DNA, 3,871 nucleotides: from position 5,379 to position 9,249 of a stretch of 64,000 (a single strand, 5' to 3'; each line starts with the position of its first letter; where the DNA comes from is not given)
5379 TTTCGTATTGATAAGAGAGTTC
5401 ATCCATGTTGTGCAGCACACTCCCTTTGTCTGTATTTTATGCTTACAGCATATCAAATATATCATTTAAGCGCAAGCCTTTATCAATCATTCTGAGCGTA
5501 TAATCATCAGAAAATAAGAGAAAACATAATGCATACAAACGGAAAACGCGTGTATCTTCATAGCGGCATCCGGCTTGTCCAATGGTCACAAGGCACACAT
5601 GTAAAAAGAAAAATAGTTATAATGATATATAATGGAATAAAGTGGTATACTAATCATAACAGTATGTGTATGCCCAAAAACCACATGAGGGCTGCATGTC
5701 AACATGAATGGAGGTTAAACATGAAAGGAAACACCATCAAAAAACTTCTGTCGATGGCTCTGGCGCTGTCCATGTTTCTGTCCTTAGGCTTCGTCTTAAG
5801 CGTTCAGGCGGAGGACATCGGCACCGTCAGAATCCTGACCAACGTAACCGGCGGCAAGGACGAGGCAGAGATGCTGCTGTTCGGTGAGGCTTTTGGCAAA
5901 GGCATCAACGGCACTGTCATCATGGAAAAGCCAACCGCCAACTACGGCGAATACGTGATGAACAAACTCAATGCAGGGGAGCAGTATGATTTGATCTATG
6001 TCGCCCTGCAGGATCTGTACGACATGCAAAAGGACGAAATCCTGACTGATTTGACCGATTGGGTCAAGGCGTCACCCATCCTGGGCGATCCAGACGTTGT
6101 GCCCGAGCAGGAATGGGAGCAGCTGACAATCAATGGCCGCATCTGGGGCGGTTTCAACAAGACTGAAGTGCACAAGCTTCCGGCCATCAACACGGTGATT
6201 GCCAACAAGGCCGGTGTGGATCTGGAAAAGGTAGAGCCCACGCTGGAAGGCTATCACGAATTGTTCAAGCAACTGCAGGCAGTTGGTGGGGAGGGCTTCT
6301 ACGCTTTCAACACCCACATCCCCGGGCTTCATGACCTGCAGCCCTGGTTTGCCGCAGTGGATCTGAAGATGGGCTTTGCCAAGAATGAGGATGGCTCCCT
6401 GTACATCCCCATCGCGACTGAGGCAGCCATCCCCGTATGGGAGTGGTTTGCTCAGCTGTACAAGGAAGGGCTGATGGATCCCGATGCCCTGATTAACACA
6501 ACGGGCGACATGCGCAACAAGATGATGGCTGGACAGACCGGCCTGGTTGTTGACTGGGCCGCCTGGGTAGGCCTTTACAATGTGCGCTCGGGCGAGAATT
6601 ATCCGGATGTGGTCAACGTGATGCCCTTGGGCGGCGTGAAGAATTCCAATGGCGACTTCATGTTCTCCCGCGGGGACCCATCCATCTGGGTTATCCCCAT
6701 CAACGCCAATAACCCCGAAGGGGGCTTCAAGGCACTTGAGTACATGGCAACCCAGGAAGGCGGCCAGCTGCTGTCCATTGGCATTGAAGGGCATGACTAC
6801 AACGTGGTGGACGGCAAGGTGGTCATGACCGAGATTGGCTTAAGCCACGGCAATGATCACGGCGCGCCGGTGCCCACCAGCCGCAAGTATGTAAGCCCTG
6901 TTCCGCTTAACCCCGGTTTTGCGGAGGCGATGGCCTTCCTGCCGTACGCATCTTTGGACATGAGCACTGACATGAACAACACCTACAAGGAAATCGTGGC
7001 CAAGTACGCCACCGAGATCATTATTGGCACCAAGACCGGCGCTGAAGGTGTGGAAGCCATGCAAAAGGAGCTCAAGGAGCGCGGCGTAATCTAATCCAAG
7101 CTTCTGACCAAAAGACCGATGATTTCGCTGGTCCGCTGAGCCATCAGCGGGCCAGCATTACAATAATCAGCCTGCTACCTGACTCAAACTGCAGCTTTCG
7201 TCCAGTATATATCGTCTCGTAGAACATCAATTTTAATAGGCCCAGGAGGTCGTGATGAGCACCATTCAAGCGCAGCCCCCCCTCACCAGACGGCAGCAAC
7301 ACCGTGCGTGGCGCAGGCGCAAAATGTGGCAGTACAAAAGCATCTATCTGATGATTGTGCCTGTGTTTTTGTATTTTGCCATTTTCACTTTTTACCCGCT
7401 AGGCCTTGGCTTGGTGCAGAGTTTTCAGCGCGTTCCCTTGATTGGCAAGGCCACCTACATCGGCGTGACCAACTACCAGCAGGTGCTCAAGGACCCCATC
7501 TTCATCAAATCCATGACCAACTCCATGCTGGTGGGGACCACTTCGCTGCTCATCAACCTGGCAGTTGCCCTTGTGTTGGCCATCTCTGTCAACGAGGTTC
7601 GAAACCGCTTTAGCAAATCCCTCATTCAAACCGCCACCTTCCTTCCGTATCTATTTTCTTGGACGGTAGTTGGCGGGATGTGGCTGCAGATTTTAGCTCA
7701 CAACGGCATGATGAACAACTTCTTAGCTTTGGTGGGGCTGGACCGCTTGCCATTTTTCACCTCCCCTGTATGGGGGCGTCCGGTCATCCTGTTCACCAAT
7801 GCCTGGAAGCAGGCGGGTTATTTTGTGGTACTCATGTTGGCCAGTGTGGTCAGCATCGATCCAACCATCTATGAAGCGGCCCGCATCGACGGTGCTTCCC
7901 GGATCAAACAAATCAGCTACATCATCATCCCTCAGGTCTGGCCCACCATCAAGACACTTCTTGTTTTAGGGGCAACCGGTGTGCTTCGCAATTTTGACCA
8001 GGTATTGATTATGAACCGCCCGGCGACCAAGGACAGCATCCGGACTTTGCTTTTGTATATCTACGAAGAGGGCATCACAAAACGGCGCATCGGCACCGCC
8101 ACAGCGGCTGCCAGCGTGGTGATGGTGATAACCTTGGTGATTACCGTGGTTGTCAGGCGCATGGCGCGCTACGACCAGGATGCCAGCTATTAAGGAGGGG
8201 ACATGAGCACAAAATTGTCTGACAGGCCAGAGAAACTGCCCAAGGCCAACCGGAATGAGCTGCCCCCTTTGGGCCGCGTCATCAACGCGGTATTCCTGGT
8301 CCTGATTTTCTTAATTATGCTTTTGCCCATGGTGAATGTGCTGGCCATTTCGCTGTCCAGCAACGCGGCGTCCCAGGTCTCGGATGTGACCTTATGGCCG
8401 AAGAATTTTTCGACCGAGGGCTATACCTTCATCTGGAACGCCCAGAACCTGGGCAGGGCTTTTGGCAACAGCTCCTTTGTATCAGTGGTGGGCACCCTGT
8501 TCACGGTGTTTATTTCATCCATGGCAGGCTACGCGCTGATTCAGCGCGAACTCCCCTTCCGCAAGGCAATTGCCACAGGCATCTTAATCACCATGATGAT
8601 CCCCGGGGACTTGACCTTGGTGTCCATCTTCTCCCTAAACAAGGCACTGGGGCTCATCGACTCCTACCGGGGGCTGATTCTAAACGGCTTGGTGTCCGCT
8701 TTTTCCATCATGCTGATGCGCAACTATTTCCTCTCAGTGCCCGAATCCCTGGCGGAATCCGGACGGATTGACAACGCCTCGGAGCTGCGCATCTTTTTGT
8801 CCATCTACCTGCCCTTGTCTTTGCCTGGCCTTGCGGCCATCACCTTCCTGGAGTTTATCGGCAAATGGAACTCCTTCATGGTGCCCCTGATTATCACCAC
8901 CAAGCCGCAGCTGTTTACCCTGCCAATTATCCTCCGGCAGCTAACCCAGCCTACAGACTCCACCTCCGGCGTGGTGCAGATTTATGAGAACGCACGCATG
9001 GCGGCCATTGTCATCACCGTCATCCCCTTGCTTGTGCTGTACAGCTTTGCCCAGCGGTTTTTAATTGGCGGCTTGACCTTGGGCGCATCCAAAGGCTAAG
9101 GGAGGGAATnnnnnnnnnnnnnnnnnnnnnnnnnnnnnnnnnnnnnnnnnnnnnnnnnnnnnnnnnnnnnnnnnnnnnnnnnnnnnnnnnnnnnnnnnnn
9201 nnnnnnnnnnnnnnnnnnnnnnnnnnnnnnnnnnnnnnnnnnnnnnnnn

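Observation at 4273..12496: AraR-type regulated ABC importer operon ending in a PHP metallohydrolase and a GH38-like protein: candidate uncharacterised glycan utilisation system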

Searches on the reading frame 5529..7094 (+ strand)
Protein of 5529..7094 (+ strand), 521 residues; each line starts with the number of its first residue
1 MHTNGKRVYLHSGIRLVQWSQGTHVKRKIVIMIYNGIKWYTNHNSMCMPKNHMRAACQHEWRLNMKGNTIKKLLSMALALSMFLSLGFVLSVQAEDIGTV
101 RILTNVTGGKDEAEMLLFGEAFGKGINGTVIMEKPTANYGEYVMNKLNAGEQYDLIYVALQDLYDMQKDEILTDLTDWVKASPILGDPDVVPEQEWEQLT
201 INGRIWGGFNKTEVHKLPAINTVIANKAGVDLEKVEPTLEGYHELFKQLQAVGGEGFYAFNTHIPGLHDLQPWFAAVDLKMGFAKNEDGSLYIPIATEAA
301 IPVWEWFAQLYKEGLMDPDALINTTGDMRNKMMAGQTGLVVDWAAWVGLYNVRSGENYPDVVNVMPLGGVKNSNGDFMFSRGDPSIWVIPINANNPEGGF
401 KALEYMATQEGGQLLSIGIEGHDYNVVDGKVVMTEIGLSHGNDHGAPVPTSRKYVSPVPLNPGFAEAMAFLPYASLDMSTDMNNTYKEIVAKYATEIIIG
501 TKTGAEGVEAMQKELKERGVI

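Call 4: search_protein_families(library=pfam, proteins=[window:5529-7094:+], max_evalue=0.01)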
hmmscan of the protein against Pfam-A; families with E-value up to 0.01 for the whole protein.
window:5529-7094:+ (521 aa): 1 family
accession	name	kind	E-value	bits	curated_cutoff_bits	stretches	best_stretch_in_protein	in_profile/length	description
PF01547.30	SBP_bac_1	-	0.00089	19.8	26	1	146-412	43-306/307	Bacterial extracellular solute-binding protein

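Call 5: search_protein_families(library=ncbifam, proteins=[window:5529-7094:+], max_evalue=0.01)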
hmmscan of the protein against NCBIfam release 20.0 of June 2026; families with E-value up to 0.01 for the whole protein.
window:5529-7094:+ (521 aa): 0 families

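Call 41: search_solved_structures(query=window:5721-7094:+, max_evalue=1)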
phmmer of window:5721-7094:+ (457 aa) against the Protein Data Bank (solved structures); distinct sequences matched with E-value up to 1: 12.
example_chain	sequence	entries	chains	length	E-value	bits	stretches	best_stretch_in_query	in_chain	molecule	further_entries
5gx8_A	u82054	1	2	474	5.5e-09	38.5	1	243-390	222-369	Extracellular solute-binding protein family 1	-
5gub_A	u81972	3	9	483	5.7e-09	38.4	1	243-390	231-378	Extracellular solute-binding protein family 1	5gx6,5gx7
5xs8_A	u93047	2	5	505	6.3e-09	38.3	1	243-390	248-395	Extracellular solute-binding protein family 1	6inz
1y3n_A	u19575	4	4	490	6.5e-08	34.9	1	223-372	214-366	AlgQ1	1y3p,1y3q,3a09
3vlu_A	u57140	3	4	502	6.7e-08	34.9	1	223-372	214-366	AlgQ1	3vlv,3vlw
1j1n_A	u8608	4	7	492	8.7e-07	31.2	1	230-371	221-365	AlgQ2 | Macromolecule-Binding Periplasmic Protein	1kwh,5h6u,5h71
6jhx_A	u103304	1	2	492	1.1e-06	30.8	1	229-371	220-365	AlgQ2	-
4tqu_Q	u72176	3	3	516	1.2e-06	30.7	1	230-371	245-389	AlgQ2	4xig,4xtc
6h0h_A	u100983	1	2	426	0.0033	19.4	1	123-283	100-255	Probable solute binding protein of ABC transporter system for sugars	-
6q5g_A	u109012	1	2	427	0.0033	19.4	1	123-283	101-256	Sugar ABC transporter substrate-binding protein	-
9pmy_A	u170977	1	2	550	0.13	14.2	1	240-371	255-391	Extracellular solute-binding protein family 1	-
4qrz_A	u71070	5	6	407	0.68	11.8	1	224-348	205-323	ABC-TYPE SUGAR TRANSPORTER | ABC transporter, substrate binding protein (Sugar)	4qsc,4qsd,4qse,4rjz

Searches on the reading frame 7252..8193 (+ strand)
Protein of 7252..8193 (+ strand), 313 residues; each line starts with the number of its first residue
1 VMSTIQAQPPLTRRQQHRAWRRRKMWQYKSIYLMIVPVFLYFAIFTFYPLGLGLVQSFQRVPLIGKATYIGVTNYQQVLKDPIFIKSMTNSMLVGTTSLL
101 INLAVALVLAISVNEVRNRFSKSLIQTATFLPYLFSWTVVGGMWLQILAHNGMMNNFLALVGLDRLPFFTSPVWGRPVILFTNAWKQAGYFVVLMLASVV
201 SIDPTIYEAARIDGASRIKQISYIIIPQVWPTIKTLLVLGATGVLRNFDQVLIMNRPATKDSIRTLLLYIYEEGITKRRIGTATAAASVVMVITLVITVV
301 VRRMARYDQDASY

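Call 4: search_protein_families(library=pfam, proteins=[window:7252-8193:+], max_evalue=0.01)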
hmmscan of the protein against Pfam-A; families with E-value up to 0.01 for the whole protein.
window:7252-8193:+ (313 aa): 1 family
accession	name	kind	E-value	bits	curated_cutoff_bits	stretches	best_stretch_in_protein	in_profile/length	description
PF00528.27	BPD_transp_1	-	6.7e-13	49.2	26.4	1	104-305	3-179/184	Binding-protein-dependent transport system inner membrane component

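Call 5: search_protein_families(library=ncbifam, proteins=[window:7252-8193:+], max_evalue=0.01)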
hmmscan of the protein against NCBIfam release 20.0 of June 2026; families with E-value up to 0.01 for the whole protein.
window:7252-8193:+ (313 aa): 19 families
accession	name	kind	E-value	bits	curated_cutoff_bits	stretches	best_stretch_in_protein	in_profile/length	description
NF007852.0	PRK10561.1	equivalog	2.8e-24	86.5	335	1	31-304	14-287/295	sn-glycerol-3-phosphate ABC transporter permease UgpA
NF040931.1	ABC_arch_GlcT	equivalog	1.1e-21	77.8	360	1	34-299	1-265/278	glucose ABC transporter permease GlcT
TIGR01581.1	Mo_ABC_porter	hypoth_equivalog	7.5e-13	48.5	210.3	1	70-299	5-224/225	ABC transporter permease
TIGR00969.1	3a0106s02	subfamily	3.5e-12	46.4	240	1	63-301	38-266/272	sulfate ABC transporter permease subunit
TIGR03262.1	PhnU2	equivalog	3.7e-12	45.7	593.25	1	38-309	10-260/546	putative 2-aminoethylphosphonate ABC transporter permease subunit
NF011624.0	PRK15050.1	equivalog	5.8e-12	45.3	247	1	19-307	13-288/297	2-aminoethylphosphonate ABC transporter permease subunit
TIGR02139.1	permease_CysT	equivalog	2.2e-11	43.9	246.1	1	62-305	26-259/265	sulfate ABC transporter permease subunit CysT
TIGR02141.1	modB_ABC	equivalog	3e-11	43.4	182.6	1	91-303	3-204/208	molybdate ABC transporter permease subunit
NF007963.0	PRK10683.1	equivalog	3.6e-10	39.7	489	1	70-300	81-303/317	putrescine ABC transporter permease PotH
NF008232.0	PRK10999.1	equivalog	4.5e-10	38.9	392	1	65-255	260-454/520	maltose ABC transporter permease MalF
TIGR03226.1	PhnU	equivalog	6.3e-10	39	283.45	1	21-307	34-306/311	2-aminoethylphosphonate ABC transporter permease subunit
NF040839.1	tungstate_WtpB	equivalog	4.8e-08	32.9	340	1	57-305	15-248/251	tungstate ABC transporter permease WtpB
TIGR02140.1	permease_CysW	equivalog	1.4e-07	31.3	329.1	1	65-303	26-253/261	sulfate ABC transporter permease subunit CysW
NF008208.0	PRK10971.1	equivalog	3.9e-07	29.8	415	1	64-304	36-266/277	sulfate/thiosulfate ABC transporter permease CysT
NF007044.0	PRK09497.1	equivalog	8.5e-06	25.4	348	1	33-269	10-246/285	spermidine/putrescine ABC transporter permease PotB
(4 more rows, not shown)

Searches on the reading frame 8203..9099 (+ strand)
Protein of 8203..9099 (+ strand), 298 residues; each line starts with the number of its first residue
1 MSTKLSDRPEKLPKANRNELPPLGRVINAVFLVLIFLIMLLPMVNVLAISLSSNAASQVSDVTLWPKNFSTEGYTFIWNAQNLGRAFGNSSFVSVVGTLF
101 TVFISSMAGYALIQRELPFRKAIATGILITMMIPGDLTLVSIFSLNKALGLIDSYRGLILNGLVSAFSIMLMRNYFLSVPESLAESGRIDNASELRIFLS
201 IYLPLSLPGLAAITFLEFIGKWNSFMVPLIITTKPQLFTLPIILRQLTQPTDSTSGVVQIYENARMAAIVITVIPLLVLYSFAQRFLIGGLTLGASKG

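Call 4: search_protein_families(library=pfam, proteins=[window:8203-9099:+], max_evalue=0.01)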
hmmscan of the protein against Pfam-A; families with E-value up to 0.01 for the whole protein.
window:8203-9099:+ (298 aa): 1 family
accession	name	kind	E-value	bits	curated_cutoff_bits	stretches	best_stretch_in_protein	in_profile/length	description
PF00528.27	BPD_transp_1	-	7.5e-14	52.3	26.4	1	104-287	4-178/184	Binding-protein-dependent transport system inner membrane component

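Call 5: search_protein_families(library=ncbifam, proteins=[window:8203-9099:+], max_evalue=0.01)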
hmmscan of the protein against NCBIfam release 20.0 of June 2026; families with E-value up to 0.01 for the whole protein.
window:8203-9099:+ (298 aa): 13 families
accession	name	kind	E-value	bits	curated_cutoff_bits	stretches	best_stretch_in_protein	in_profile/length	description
NF040932.1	ABC_arch_GlcU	equivalog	1.9e-34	119.5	340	1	26-295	3-269/272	glucose ABC transporter permease GlcU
NF008210.0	PRK10973.1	equivalog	9.5e-32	110.8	297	1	29-291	13-276/281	sn-glycerol-3-phosphate ABC transporter permease UgpE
NF008231.0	PRK10998.1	equivalog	4.5e-25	88.8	261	1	29-298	17-296/296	maltose ABC transporter permease MalG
NF007047.0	PRK09500.1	equivalog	4.9e-12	46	326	1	24-242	3-216/257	spermidine/putrescine ABC transporter permease PotC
TIGR02141.1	modB_ABC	equivalog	4.9e-07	29.6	182.6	1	93-248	6-177/208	molybdate ABC transporter permease subunit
TIGR03262.1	PhnU2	equivalog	1.3e-06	27.3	593.25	1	28-239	7-219/546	putative 2-aminoethylphosphonate ABC transporter permease subunit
NF040839.1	tungstate_WtpB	equivalog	1.7e-05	24.6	340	1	85-236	44-208/251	tungstate ABC transporter permease WtpB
NF011624.0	PRK15050.1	equivalog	3.1e-05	23.2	247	1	26-276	26-276/297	2-aminoethylphosphonate ABC transporter permease subunit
NF040931.1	ABC_arch_GlcT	equivalog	3.9e-05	23.4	360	1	165-283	155-268/278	glucose ABC transporter permease GlcT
TIGR01581.1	Mo_ABC_porter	hypoth_equivalog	0.0001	21.8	210.3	1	81-242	17-194/225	ABC transporter permease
NF006939.0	PRK09421.1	equivalog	0.00025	20.5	262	1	148-278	84-216/230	molybdate ABC transporter permease subunit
TIGR03226.1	PhnU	equivalog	0.0038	16.7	283.45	1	87-282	101-299/311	2-aminoethylphosphonate ABC transporter permease subunit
NF008049.0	PRK10782.1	subfamily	0.0084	15.8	212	1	121-218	64-157/217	methionine ABC transporter permease MetI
